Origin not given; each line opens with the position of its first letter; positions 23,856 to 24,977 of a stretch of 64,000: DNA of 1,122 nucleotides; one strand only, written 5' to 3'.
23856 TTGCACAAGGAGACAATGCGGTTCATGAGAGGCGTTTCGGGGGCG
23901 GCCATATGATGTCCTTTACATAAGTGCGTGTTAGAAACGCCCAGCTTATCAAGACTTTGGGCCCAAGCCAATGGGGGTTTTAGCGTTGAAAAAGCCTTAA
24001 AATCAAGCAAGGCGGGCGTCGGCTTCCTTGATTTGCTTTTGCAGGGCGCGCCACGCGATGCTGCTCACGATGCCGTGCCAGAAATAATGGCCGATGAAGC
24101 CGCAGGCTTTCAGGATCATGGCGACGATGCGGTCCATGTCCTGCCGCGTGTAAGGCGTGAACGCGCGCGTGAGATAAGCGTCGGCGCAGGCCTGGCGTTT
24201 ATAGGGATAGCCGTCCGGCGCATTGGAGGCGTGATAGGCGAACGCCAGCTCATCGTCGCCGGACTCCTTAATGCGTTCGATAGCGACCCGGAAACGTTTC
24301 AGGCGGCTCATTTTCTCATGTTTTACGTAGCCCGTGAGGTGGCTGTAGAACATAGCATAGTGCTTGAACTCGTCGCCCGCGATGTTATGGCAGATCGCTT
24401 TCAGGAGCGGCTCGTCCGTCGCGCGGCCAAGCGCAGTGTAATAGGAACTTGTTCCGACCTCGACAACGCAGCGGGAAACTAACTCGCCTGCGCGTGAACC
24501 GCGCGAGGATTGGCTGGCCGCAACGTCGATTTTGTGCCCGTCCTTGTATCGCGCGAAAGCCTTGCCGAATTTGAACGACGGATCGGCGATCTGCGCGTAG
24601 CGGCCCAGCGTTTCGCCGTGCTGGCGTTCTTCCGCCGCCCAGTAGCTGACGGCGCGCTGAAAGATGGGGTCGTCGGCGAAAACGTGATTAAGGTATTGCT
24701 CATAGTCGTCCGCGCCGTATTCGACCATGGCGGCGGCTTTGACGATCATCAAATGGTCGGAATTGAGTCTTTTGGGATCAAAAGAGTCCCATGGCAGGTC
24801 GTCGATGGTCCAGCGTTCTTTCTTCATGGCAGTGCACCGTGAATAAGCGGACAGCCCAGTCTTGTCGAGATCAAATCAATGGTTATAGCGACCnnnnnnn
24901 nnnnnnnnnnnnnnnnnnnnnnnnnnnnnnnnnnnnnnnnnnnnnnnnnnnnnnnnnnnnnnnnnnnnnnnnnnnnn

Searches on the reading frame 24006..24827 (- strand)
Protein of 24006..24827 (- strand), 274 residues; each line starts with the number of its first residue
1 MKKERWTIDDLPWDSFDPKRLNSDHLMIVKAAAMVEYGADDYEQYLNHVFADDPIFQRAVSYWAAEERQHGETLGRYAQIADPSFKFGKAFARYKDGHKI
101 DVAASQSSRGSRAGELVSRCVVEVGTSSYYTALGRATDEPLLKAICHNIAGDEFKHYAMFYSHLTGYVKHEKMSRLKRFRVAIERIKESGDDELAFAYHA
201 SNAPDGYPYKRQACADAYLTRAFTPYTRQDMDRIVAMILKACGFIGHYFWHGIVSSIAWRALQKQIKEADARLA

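Call 78: search_protein_families(library=pfam, proteins=[window:24006-24827:-], max_evalue=0.1)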
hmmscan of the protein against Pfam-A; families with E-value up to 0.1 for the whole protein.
window:24006-24827:- (274 aa): 2 families
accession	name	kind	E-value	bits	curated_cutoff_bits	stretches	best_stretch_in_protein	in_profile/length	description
PF03405.20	FA_desaturase_2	-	4.3e-06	26.2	22.7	1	26-163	61-204/325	Fatty acid desaturase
PF02915.23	Rubrerythrin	-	0.00027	21.7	22.8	1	120-185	7-74/137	Rubrerythrin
